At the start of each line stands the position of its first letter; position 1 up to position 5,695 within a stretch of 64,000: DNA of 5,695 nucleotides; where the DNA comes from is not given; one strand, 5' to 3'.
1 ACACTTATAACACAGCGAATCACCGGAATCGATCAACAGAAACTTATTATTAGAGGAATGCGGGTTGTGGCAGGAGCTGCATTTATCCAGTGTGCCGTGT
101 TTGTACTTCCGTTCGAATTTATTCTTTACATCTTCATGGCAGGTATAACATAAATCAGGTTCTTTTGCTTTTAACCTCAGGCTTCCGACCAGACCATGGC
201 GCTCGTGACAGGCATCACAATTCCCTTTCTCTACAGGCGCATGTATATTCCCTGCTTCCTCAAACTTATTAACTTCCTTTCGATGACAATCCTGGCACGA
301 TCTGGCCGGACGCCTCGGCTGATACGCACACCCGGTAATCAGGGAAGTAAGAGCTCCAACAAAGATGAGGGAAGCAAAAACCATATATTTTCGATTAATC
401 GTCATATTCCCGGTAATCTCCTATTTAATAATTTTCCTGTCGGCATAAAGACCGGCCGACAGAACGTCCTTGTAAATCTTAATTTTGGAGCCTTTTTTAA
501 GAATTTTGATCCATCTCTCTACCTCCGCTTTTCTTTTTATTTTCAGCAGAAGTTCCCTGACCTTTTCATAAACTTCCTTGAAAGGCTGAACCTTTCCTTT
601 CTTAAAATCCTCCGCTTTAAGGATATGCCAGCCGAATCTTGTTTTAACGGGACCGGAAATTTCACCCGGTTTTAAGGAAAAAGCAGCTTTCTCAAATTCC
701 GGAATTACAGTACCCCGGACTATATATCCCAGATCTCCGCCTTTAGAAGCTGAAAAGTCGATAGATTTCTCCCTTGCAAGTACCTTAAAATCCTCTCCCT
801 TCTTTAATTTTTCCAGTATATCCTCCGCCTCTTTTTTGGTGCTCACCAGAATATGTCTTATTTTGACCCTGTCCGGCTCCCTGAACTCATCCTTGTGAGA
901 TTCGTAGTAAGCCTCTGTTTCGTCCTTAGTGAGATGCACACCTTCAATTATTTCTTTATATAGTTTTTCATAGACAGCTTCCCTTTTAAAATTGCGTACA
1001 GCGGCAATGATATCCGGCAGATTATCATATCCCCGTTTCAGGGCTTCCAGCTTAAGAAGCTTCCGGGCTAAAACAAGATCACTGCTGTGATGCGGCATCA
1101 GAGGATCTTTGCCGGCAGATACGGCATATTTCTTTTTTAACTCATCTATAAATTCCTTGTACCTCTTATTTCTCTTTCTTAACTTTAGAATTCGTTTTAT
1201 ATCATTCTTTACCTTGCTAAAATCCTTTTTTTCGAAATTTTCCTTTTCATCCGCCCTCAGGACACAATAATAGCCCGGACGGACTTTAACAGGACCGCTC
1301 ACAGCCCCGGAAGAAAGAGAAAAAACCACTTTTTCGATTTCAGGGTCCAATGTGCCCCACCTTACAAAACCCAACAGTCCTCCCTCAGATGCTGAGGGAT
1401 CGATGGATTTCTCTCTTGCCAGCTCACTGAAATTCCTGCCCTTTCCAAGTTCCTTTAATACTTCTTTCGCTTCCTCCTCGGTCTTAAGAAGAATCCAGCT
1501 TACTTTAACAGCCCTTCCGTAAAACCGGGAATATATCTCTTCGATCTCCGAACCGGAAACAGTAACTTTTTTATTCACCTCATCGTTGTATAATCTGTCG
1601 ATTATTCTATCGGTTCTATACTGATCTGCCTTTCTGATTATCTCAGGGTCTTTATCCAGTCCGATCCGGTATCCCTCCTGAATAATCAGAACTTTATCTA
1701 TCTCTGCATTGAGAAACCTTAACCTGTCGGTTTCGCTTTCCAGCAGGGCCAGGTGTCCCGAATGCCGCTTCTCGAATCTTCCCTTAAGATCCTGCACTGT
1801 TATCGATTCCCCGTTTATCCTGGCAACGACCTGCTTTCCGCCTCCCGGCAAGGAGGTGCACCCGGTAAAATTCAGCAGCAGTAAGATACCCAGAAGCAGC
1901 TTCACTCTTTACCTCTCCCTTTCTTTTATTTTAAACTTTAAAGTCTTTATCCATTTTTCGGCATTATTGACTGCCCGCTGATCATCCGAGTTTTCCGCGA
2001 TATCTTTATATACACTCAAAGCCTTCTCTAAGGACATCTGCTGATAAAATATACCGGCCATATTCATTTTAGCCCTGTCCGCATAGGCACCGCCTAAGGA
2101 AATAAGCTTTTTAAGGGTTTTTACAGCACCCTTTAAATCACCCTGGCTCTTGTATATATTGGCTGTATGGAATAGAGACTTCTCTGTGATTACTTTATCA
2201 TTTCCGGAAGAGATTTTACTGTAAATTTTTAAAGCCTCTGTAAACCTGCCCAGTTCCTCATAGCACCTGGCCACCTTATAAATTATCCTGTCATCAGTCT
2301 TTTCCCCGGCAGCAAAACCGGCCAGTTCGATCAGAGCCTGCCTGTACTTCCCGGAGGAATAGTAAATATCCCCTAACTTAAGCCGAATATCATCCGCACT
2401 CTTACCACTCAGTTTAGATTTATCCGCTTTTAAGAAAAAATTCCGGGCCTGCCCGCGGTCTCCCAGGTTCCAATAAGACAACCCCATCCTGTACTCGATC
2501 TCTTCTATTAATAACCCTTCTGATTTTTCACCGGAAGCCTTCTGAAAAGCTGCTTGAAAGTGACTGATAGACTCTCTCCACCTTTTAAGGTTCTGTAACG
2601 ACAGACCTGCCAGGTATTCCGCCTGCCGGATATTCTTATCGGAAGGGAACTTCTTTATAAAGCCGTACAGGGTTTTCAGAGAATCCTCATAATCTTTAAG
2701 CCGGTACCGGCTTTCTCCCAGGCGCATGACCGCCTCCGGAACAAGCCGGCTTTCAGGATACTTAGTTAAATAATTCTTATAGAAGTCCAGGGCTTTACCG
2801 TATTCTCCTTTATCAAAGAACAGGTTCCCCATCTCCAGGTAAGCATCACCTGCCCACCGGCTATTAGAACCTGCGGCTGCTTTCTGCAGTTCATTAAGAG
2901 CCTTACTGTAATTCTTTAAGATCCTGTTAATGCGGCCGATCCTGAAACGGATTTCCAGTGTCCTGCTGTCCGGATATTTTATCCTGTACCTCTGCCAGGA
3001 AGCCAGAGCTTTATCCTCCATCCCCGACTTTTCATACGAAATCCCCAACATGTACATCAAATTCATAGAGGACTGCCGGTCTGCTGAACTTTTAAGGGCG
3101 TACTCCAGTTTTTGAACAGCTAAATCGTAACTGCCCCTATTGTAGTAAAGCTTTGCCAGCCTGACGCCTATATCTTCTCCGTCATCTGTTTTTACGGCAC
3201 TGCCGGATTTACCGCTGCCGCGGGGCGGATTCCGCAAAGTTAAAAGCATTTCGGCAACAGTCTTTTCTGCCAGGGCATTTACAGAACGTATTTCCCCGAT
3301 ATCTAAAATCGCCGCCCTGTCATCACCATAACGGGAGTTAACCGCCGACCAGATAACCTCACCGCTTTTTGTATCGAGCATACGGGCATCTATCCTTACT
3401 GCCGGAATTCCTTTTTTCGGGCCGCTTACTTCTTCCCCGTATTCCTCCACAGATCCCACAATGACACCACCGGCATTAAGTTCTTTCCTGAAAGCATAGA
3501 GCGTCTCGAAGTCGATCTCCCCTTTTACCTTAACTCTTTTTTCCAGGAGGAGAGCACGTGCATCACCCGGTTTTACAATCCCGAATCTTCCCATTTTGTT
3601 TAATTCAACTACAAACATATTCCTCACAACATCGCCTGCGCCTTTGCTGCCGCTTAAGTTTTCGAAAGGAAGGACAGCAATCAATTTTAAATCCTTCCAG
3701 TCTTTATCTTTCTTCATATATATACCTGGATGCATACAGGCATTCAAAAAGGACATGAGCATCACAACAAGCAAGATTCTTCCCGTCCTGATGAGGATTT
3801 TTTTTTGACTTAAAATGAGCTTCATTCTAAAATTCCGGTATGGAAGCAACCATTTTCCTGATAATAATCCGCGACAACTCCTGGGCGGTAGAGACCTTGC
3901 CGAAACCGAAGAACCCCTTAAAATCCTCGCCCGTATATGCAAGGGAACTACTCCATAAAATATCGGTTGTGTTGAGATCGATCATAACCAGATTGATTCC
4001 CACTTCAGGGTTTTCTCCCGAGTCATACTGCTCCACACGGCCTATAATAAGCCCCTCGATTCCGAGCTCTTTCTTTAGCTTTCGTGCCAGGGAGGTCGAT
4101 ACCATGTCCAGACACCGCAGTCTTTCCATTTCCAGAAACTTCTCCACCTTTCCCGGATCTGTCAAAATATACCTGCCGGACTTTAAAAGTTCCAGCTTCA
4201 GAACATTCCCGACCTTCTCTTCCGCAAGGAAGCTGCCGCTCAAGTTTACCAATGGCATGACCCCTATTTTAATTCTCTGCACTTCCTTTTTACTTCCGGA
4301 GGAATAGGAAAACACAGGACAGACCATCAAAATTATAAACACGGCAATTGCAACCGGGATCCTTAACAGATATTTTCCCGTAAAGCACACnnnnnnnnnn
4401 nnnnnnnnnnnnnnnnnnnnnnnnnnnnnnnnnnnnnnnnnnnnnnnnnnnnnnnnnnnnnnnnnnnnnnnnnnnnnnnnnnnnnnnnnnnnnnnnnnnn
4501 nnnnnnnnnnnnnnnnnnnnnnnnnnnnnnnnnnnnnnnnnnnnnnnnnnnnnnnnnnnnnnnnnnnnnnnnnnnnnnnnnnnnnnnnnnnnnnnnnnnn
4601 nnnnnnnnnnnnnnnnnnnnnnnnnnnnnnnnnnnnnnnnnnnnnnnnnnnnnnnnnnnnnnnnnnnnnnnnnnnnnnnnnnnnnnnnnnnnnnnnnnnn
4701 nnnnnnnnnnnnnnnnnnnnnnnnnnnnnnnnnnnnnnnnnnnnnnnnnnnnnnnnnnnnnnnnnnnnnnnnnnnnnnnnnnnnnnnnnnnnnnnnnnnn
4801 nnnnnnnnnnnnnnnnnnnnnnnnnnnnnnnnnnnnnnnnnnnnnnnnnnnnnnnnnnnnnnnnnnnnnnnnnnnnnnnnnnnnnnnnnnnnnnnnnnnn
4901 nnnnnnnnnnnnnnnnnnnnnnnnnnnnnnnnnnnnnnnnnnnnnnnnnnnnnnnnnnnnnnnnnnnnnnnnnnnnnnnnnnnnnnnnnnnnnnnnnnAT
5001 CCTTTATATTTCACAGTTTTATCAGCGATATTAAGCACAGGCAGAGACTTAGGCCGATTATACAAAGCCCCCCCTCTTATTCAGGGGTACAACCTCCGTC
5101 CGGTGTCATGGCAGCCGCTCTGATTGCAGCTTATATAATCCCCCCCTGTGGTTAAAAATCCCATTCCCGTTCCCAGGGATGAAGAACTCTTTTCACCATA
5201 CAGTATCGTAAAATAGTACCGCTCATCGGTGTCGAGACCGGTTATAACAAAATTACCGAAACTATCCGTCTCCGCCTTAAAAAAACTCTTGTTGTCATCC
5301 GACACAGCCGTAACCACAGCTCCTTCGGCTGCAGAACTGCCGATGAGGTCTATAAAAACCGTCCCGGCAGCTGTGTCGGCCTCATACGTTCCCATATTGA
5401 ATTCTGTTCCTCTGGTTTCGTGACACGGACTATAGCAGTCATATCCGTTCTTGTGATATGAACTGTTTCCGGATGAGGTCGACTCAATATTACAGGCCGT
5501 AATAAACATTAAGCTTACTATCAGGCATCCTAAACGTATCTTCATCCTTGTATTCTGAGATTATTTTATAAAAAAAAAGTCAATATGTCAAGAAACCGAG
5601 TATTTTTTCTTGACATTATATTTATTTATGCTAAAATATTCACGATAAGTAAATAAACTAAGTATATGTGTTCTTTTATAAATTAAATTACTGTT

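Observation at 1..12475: Self-contained locus for extracellular multiheme cytochrome (nanowire-type) production: OmcS-like cytochromes, beta-barrel, triple CsgG/LpoB-like lipoproteins, PPIase chaperone and CcsBA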

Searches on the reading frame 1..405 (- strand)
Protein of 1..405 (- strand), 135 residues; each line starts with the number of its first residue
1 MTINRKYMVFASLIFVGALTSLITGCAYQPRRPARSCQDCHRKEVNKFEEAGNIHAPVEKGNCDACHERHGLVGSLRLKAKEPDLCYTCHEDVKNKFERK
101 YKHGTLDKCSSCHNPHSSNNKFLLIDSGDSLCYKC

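Call 88: search_protein_families(library=pfam, proteins=[window:1-405:-], max_evalue=0.001)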
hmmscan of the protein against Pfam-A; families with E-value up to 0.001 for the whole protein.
window:1-405:- (135 aa): 4 families
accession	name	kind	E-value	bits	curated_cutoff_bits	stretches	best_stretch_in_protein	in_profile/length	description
PF09699.15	Paired_CXXCH_1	-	1.2e-23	83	20.6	2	55-94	1-40/41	Doubled CXXCH motif (Paired_CXXCH_1)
PF14522.11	Cytochrome_C7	-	3.9e-06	27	24.8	1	34-91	13-67/67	Cytochrome c7 and related cytochrome c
PF22113.1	Mtrc-MtrF_II-IV_dom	-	3.9e-05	23.7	30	0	84-119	7-41/176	Outer membrane cytochrome MtrC/MtrF-like, domains II/IV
PF14537.11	Cytochrom_c3_2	-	0.00038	21.3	25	0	60-121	5-72/79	Cytochrome c3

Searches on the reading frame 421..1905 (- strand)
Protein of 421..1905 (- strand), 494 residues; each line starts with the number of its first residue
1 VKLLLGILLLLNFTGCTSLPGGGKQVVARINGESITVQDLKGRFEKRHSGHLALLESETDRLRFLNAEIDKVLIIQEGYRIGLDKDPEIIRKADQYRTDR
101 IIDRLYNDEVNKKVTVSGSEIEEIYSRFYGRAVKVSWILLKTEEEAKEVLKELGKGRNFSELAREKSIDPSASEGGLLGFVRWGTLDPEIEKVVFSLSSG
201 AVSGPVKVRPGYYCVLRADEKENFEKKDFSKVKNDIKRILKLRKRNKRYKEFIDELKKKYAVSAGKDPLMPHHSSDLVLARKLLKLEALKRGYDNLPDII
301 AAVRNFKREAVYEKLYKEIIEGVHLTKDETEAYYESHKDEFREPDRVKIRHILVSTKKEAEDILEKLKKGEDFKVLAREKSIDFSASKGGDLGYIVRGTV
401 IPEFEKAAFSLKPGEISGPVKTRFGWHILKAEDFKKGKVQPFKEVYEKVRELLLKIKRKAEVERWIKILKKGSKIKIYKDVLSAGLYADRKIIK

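Call 6: search_protein_families(library=pfam, proteins=[window:421-1905:-], max_evalue=0.1)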
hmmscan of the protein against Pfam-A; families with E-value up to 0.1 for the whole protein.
window:421-1905:- (494 aa): 6 families
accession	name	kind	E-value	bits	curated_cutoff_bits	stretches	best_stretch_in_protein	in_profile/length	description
PF00639.27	Rotamase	-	1.5e-44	151.4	21.7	2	355-433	17-97/97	PPIC-type PPIASE domain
PF13616.12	Rotamase_3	-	6.6e-39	133.5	22.5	2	342-433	11-114/116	PPIC-type PPIASE domain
PF13145.12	Rotamase_2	-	9.6e-38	130.1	27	2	326-446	2-120/121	PPIC-type PPIASE domain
PF13624.11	SurA_N_3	-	0.00024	21.4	27.2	1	2-76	15-99/162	SurA-like N-terminal domain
PF13623.11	SurA_N_2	-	0.00027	21.3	28.5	1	6-84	19-109/145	SurA-like N-terminal domain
PF10960.13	Holin_BhlA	-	0.029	14.8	22.6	0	232-262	27-57/70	BhlA holin family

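Call 20: search_protein_families(library=ncbifam, proteins=[window:421-1905:-], max_evalue=0.01)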
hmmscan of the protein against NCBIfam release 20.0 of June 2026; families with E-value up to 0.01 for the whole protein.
window:421-1905:- (494 aa): 12 families
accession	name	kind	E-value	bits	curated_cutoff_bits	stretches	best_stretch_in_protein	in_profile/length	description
NF000809.0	PRK00059.1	equivalog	6.7e-70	236.1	303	2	306-482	155-335/336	peptidylprolyl isomerase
NF008054.0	PRK10788.1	equivalog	2e-48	165.6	493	2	320-472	244-393/626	peptidylprolyl isomerase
NF002827.0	PRK03002.1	equivalog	1.8e-44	151.9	343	2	344-470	135-258/285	peptidylprolyl isomerase PrsA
NF002846.0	PRK03095.1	equivalog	6.1e-39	134.2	361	2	335-457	123-243/287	peptidylprolyl isomerase PrsA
NF002824.0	PRK02998.1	subfamily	6.5e-36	124.1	360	2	337-460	127-247/283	peptidylprolyl isomerase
TIGR02933.1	nifM_nitrog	equivalog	1.4e-33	116.9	168.2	2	307-469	83-255/256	nitrogen fixation protein NifM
NF011969.0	PRK15441.1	equivalog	5.7e-33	113.2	127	2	350-431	8-89/93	peptidylprolyl isomerase PpiC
NF003356.0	PRK04405.1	subfamily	1.3e-28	100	339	2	332-444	129-247/299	peptidylprolyl isomerase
NF008038.0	PRK10770.1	equivalog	3.2e-21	75.6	394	2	357-479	304-427/431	peptidylprolyl isomerase SurA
NF002361.0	PRK01326.1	equivalog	3.6e-12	46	428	2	94-247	112-266/336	peptidylprolyl isomerase PrsA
TIGR02925.1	cis_trans_EpsD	equivalog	3.6e-11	43.1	108.9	2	23-127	25-128/232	EpsD family peptidyl-prolyl cis-trans isomerase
NF051879.1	TDE1658_narrow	equivalog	0.00052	19.1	340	0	320-368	162-208/342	MOSP complex formation periplasmic protein, TDE1658 family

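Call 35: find_related_loci(query=window:421-1905:-, collection=metagenome_contigs, flank=10000)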
Query window:421-1905:- (494 aa) in metagenome_contigs; peptide patterns used: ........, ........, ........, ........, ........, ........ (x = any residue, [..] = any of these).
314 stretches matched a pattern; 33 encode a relative of the query (tblastn E <= 1e-3); 33 distinct loci.
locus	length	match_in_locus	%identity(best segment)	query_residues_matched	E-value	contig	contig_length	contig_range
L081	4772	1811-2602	47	24-482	8e-42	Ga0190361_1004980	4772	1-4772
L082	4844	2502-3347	47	1-482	2e-41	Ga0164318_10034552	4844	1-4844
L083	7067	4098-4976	40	1-485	1e-39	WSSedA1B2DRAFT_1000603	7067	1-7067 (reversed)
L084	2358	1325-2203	40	1-485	7e-40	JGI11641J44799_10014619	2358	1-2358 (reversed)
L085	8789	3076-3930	41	3-482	2e-39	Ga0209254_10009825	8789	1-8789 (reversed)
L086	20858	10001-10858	39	3-484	5e-39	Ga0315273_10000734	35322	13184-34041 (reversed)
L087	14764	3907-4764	39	3-484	5e-39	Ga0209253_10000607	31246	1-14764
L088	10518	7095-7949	40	3-482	1e-38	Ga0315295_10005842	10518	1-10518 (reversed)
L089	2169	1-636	39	80-485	8e-39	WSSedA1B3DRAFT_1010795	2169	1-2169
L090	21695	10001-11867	39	3-487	6e-38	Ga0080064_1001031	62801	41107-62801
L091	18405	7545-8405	39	3-485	6e-38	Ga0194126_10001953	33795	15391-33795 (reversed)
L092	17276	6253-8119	39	3-487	6e-38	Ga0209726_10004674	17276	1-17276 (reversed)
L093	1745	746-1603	39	4-484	1e-37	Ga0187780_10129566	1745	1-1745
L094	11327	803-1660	37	4-484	8e-36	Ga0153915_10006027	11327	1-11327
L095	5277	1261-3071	37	23-482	1e-35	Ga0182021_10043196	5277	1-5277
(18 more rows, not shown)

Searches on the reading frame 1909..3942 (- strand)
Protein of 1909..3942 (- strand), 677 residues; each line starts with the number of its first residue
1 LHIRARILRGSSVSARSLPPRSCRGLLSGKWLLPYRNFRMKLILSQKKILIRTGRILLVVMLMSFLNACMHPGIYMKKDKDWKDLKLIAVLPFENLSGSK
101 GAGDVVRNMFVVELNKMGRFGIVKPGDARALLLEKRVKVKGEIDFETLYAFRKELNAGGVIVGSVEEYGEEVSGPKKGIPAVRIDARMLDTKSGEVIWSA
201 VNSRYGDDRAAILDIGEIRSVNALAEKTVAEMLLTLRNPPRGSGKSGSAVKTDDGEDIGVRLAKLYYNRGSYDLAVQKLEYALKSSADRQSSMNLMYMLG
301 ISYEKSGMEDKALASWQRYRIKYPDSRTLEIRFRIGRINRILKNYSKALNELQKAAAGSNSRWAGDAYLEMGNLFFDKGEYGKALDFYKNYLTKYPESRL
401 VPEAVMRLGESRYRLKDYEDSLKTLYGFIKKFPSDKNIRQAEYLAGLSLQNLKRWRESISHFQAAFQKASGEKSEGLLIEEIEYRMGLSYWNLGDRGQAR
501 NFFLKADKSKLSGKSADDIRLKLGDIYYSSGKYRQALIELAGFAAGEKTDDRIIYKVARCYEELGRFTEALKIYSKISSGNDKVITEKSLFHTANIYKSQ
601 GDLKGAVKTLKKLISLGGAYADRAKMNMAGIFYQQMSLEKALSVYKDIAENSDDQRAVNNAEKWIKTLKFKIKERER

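Call 6: search_protein_families(library=pfam, proteins=[window:1909-3942:-], max_evalue=0.1)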
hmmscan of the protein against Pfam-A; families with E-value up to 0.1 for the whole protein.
window:1909-3942:- (677 aa): 30 families (the best 25 are shown)
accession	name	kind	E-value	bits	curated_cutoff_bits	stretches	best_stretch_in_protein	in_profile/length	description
PF13174.12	TPR_6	-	5.7e-29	99.2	26.3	5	296-326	3-33/33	Tetratricopeptide repeat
PF07719.23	TPR_2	-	7.7e-27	91.6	27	1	366-397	2-33/34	Tetratricopeptide repeat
PF13432.12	TPR_16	-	9.1e-23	80.8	32.7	4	369-435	1-64/65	Tetratricopeptide repeat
PF13428.12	TPR_14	-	3.4e-21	74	23.5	1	366-400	2-36/44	Tetratricopeptide repeat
PF13424.12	TPR_12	-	1.9e-20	73.2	30.1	3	331-392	12-72/77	Tetratricopeptide repeat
PF00515.34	TPR_1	-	9.2e-18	63.7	27.8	1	366-397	2-33/34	Tetratricopeptide repeat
PF14559.12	TPR_19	-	2.4e-16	60.3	25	1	530-578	4-52/68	Tetratricopeptide repeat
PF13181.12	TPR_8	-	3.8e-14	52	25.7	1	484-508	5-29/34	Tetratricopeptide repeat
PF12895.13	ANAPC3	-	5.1e-14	52.8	27.2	1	502-576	8-81/82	Anaphase-promoting complex, cyclosome, subunit 3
PF13525.12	YfiO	-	5.7e-12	46.3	25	1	376-457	16-95/203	Outer membrane lipoprotein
PF13176.12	TPR_7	-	2.1e-08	34.1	27.9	0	558-574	6-22/36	Tetratricopeptide repeat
PF13414.12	TPR_11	-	3.3e-07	30.3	26.8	0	594-616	1-23/42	TPR repeat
PF25058.1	ARM_TT21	-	6.7e-07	29.8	27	1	552-637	58-143/155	Tetratricopeptide repeat protein 21 ARM repeat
PF09976.15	TPR_21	-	5.6e-06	26.7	25.5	0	592-649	81-140/193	Tetratricopeptide repeat-like domain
PF25064.1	ARM_TT21_5th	-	6.6e-06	26.9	27.8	0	367-467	3-100/117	TT21 fifth ARM repeats domain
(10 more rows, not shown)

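Call 20: search_protein_families(library=ncbifam, proteins=[window:1909-3942:-], max_evalue=0.01)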
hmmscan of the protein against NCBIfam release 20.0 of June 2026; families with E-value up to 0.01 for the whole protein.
window:1909-3942:- (677 aa): 18 families
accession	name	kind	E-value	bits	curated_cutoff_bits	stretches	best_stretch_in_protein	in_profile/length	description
TIGR02795.1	tol_pal_ybgF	equivalog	1.8e-24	86.6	90.1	3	343-424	16-98/119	tol-pal system protein YbgF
TIGR03302.1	OM_YfiO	subfamily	1.8e-24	86.6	81.4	3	360-467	28-136/239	outer membrane protein assembly factor BamD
NF040959.1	MamA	equivalog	9e-22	77.5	200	3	481-615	72-201/204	magnetosome protein MamA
TIGR02917.1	PEP_TPR_lipo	equivalog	6.4e-18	64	312.2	3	516-666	566-713/899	XrtA/PEP-CTERM system TPR-repeat protein PrsT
NF052312.1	T9SS_PorW_SprE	equivalog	3.5e-17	62.3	250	3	252-389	175-314/716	type IX secretion system periplasmic lipoprotein PorW/SprE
TIGR02521.1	type_IV_pilW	equivalog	8.2e-13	48.4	154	1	251-318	26-90/234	type IV pilus biogenesis/stability protein PilW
NF047371.1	FlcA_CTERM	equivalog_domain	6.2e-12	44.8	300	2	336-476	406-545/646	periplasmic flagellar collar protein FlcA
NF008757.0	PRK11788.1-5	equivalog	2.8e-11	43.2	363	2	365-613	69-308/388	lipopolysaccharide assembly protein LapB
NF047507.1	TPR_BatC_Lepto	exception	8.7e-11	41.7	175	1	522-627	29-135/214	TPR repeat-containing protein BatC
NF008068.0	PRK10803.1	equivalog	3.9e-09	36.9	383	2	353-458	131-236/263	cell division protein CpoB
TIGR02552.1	LcrH_SycD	equivalog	3.9e-09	36.3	104.8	1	528-618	29-117/136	SycD/LcrH family type III secretion system chaperone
NF053607.1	CHU_0125_OmpA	equivalog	7.9e-08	31.3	620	1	524-631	26-133/639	CHU_0125 family OmpA-like outer membrane integrity protein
NF053852.1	vesicle_Bd0635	exception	1.6e-06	27.9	250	1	436-503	135-198/223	CpoB-like predatory vesicle lipoprotein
NF002725.1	PRK02603.1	equivalog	2.2e-06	27.8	143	0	564-670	48-149/173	photosystem I assembly protein Ycf3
NF040561.1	PrimPol_Msp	equivalog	5.8e-05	21.8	200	0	514-601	22-99/515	CRISPR-associated primase-polymerase type A1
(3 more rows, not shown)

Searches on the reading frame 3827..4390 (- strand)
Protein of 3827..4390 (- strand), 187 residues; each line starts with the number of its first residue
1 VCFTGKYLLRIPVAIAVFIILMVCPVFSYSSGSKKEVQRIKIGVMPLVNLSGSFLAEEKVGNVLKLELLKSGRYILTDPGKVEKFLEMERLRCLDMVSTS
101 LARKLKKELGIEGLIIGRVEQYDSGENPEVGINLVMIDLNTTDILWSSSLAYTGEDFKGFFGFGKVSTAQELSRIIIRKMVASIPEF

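Call 6: search_protein_families(library=pfam, proteins=[window:3827-4390:-], max_evalue=0.1)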
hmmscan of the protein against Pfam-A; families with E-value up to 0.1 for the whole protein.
window:3827-4390:- (187 aa): 2 families
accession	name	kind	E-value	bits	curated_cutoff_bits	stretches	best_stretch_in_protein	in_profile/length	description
PF13036.11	LpoB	-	0.0025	18.2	22.3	1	40-148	30-143/147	Peptidoglycan-synthase activator LpoB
PF04052.18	TolB_N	-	0.048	14.2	22.4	0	35-86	8-59/106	TolB amino-terminal domain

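Call 20: search_protein_families(library=ncbifam, proteins=[window:3827-4390:-], max_evalue=0.01)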
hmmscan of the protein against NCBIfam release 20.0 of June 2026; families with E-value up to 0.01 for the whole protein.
window:3827-4390:- (187 aa): 0 families

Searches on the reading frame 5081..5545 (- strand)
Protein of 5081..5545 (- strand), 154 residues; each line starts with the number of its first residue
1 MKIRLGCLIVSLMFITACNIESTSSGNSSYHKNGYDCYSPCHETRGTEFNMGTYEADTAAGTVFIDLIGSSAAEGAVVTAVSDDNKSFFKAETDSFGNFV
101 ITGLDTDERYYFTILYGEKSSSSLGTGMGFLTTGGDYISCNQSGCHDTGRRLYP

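Call 6: search_protein_families(library=pfam, proteins=[window:5081-5545:-], max_evalue=0.1)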
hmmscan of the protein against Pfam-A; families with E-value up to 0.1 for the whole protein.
window:5081-5545:- (154 aa): 2 families
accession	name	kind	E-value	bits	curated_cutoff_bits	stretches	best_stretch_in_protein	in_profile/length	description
PF13620.12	CarboxypepD_reg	-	0.00037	21.2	32.3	1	71-116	12-56/82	Carboxypeptidase regulatory-like domain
PF11974.14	bMG3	-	0.019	15.4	34.9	1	70-107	25-62/103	Bacterial alpha-2-macroglobulin MG3 domain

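Call 20: search_protein_families(library=ncbifam, proteins=[window:5081-5545:-], max_evalue=0.01)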
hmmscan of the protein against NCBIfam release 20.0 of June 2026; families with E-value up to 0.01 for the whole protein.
window:5081-5545:- (154 aa): 0 families
